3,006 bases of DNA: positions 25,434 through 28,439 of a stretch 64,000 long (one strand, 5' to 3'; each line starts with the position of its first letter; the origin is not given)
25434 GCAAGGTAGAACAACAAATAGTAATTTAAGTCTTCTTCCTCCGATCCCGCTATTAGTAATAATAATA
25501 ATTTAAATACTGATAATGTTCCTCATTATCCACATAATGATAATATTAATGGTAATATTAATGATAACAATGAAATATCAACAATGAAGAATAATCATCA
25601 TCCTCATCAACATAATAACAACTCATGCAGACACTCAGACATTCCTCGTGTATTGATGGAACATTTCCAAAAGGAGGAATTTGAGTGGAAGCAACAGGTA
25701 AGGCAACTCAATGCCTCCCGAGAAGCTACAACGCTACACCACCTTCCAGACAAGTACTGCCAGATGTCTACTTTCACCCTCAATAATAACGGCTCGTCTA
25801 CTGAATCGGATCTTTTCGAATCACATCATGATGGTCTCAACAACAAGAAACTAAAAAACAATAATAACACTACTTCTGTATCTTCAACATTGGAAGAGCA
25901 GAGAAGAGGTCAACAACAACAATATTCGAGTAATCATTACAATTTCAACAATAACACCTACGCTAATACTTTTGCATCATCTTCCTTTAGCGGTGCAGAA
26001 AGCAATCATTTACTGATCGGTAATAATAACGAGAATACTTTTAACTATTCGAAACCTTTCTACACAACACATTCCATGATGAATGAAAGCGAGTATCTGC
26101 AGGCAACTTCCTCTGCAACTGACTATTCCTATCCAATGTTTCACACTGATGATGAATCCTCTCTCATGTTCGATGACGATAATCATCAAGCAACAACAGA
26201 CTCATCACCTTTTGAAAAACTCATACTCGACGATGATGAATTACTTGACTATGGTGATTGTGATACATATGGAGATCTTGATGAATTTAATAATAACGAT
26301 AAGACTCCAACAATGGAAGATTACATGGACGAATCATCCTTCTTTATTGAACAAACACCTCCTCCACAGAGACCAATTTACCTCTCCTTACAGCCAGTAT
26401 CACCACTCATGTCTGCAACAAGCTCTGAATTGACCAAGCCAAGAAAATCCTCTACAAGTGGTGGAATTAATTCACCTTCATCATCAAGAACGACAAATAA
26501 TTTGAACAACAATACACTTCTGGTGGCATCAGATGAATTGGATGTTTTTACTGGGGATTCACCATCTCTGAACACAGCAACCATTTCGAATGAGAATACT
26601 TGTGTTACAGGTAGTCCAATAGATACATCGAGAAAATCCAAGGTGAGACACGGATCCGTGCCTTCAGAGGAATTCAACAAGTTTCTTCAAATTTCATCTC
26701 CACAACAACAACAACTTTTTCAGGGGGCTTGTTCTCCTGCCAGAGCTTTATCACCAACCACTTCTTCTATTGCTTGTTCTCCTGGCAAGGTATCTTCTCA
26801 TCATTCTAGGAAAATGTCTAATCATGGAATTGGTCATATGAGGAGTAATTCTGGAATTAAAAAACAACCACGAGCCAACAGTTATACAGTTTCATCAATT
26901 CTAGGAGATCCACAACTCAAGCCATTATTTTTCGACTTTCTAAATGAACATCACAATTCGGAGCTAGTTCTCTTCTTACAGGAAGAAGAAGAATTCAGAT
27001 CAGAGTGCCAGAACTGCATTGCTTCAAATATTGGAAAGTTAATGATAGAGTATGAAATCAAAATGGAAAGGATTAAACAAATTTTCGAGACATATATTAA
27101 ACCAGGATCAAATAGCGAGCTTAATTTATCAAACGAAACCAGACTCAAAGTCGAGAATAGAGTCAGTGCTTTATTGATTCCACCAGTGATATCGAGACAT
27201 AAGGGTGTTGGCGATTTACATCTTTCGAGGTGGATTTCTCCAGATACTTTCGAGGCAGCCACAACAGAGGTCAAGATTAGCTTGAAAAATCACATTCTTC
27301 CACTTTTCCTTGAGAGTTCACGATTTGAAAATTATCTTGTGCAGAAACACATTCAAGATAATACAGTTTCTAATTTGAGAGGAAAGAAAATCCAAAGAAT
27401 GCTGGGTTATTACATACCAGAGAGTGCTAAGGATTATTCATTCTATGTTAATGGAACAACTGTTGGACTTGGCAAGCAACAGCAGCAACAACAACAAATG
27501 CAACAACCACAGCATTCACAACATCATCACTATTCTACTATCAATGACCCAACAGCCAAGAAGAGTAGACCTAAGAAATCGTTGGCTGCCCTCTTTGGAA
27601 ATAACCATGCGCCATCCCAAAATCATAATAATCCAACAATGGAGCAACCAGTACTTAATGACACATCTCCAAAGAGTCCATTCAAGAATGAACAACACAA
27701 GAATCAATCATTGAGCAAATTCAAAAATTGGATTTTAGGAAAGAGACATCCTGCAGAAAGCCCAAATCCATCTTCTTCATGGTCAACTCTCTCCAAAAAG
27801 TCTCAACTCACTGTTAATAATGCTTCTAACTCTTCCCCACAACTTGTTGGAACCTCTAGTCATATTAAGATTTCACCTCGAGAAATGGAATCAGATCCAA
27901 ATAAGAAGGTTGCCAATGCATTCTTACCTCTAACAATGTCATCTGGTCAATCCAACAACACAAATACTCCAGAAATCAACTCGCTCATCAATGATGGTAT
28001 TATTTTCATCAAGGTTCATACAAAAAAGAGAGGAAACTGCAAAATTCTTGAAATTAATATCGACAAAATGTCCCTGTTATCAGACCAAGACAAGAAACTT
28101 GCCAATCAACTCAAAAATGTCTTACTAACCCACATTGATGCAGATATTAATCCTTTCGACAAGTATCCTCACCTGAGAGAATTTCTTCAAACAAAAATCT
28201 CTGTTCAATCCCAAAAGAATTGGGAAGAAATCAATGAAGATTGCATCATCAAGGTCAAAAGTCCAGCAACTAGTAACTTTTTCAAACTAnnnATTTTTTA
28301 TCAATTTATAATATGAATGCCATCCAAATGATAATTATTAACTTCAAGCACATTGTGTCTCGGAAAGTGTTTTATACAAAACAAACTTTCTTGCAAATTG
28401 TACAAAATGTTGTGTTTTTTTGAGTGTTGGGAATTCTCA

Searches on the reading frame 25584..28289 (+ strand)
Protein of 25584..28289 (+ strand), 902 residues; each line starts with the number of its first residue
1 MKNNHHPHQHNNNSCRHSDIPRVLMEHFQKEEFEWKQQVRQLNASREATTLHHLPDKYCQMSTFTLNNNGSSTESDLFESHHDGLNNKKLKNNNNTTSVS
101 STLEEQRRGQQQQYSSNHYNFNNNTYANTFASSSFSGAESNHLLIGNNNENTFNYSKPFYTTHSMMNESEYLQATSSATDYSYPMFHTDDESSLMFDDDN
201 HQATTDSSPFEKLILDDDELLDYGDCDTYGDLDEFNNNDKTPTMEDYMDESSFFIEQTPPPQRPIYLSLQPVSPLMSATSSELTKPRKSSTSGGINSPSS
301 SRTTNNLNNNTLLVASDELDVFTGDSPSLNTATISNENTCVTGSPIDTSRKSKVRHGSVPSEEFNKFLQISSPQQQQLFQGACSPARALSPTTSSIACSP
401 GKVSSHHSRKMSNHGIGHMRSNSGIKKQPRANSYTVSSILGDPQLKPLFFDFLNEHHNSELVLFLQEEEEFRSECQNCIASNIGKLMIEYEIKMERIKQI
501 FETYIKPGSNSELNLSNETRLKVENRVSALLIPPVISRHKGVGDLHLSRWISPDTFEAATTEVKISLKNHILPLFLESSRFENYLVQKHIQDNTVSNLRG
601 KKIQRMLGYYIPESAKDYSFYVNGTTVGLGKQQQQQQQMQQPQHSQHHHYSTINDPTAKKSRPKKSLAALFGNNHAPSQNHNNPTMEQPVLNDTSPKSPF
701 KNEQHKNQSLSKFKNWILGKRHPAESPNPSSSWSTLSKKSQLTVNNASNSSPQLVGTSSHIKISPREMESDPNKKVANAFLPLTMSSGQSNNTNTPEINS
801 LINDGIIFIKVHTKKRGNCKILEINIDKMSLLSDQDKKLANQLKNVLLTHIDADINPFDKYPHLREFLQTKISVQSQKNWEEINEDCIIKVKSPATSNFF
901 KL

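Call 3: search_protein_families(library=pfam, proteins=[window:25584-28289:+], max_evalue=0.01)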
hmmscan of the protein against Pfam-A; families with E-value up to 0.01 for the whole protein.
window:25584-28289:+ (902 aa): 1 family
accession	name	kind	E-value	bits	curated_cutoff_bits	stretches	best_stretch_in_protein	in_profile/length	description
PF00615.24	RGS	-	6.1e-14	52.9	23.9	1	436-584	2-117/117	Regulator of G protein signaling domain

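Call 9: find_homologous_proteins(query=window:25584-28289:+)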
Query window:25584-28289:+: 8000 candidates shared short words with the query, none scored E <= 0.001.

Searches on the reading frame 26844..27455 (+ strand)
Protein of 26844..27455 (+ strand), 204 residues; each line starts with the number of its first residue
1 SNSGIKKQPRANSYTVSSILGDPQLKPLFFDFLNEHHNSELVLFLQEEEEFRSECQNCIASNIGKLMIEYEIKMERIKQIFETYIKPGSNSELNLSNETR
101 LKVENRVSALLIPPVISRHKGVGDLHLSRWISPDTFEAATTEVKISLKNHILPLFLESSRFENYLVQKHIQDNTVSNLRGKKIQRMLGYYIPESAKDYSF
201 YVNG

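Call 28: search_solved_structures(query=window:26844-27455:+, max_evalue=1, show_alignments=4)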
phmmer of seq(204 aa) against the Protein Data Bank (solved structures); distinct sequences matched with E-value up to 1: 6.
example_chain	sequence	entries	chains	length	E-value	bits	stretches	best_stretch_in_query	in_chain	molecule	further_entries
2dlr_A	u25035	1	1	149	0.25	14.5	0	10-102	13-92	Regulator of G-protein signaling 10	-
2a72_A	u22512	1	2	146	0.28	14.3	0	65-105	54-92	Regulator of G-protein signalling 7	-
2i59_A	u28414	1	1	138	0.53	13.4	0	16-102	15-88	Regulator of G-protein signaling 10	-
2ihb_B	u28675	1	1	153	0.58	13.3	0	15-102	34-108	Regulator of G-protein signalling 10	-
2d9j_A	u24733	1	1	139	0.73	12.9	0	63-104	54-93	Regulator of G-protein signalling 7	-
28nt_0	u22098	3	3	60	0.93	12.6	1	108-138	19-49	Large ribosomal subunit protein bL32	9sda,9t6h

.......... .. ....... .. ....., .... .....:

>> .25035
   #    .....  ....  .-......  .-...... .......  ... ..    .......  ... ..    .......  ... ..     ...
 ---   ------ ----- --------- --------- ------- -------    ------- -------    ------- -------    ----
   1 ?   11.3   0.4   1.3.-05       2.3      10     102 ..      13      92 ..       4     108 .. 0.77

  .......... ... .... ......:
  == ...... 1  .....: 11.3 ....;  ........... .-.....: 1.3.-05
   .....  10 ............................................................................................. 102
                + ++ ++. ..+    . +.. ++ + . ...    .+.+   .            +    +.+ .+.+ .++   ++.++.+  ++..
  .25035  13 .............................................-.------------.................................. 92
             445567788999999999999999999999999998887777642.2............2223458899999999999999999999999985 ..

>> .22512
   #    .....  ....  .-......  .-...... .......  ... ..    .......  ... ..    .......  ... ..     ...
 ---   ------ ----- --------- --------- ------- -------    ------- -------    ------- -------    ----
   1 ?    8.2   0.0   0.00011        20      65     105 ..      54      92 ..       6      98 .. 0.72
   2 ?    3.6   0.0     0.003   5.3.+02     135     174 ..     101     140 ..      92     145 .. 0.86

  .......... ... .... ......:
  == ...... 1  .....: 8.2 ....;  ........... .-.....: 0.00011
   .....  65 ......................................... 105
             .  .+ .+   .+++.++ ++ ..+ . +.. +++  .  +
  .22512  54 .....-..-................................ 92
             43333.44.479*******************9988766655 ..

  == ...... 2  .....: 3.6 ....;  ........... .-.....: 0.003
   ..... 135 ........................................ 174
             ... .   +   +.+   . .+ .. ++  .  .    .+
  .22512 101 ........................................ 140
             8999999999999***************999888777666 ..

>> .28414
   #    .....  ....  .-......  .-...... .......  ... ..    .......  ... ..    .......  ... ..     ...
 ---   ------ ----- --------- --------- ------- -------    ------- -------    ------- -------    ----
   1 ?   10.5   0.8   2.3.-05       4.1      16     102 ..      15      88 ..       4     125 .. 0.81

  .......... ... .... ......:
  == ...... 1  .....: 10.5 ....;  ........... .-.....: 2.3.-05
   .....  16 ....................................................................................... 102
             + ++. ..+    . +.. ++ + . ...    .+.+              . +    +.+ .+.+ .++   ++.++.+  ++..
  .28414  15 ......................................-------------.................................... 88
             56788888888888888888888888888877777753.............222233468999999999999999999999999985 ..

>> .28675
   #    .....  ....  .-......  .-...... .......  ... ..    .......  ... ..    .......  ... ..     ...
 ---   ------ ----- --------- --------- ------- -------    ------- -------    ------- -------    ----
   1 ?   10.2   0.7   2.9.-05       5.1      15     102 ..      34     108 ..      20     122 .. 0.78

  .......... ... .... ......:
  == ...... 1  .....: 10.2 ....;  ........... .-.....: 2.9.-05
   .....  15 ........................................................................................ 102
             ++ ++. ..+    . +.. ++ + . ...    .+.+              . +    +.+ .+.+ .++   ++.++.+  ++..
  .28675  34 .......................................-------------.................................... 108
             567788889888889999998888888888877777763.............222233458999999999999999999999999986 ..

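Call 69: search_solved_structures(query=A7, max_evalue=0.1, show_alignments=3)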
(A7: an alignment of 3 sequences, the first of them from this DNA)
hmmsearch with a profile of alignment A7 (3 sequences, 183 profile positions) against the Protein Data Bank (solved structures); distinct sequences matched with E-value up to 0.1: 9.
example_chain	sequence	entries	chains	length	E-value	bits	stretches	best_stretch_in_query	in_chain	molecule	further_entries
1ezt_A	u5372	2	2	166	0.0075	19.5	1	66-107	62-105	REGULATOR OF G-PROTEIN SIGNALING 4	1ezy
2oj4_A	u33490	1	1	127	0.0078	19.5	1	62-106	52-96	Regulator of G-protein signaling 3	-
1agr_E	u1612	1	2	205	0.01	19.1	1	66-107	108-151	RGS4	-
3c7k_B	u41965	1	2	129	0.014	18.7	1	63-107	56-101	Regulator of G-protein signaling 16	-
3c7l_A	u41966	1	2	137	0.016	18.5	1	63-107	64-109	Regulator of G-protein signaling 16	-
6am3_X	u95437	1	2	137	0.05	16.8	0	41-98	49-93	Regulator of G-protein signaling 17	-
4igu_A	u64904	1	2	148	0.077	16.2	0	12-99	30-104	CG5036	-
1zv4_X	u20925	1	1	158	0.08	16.2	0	42-98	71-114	Regulator of G-protein signaling 17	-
1emu_A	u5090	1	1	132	0.089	16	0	111-154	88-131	AXIN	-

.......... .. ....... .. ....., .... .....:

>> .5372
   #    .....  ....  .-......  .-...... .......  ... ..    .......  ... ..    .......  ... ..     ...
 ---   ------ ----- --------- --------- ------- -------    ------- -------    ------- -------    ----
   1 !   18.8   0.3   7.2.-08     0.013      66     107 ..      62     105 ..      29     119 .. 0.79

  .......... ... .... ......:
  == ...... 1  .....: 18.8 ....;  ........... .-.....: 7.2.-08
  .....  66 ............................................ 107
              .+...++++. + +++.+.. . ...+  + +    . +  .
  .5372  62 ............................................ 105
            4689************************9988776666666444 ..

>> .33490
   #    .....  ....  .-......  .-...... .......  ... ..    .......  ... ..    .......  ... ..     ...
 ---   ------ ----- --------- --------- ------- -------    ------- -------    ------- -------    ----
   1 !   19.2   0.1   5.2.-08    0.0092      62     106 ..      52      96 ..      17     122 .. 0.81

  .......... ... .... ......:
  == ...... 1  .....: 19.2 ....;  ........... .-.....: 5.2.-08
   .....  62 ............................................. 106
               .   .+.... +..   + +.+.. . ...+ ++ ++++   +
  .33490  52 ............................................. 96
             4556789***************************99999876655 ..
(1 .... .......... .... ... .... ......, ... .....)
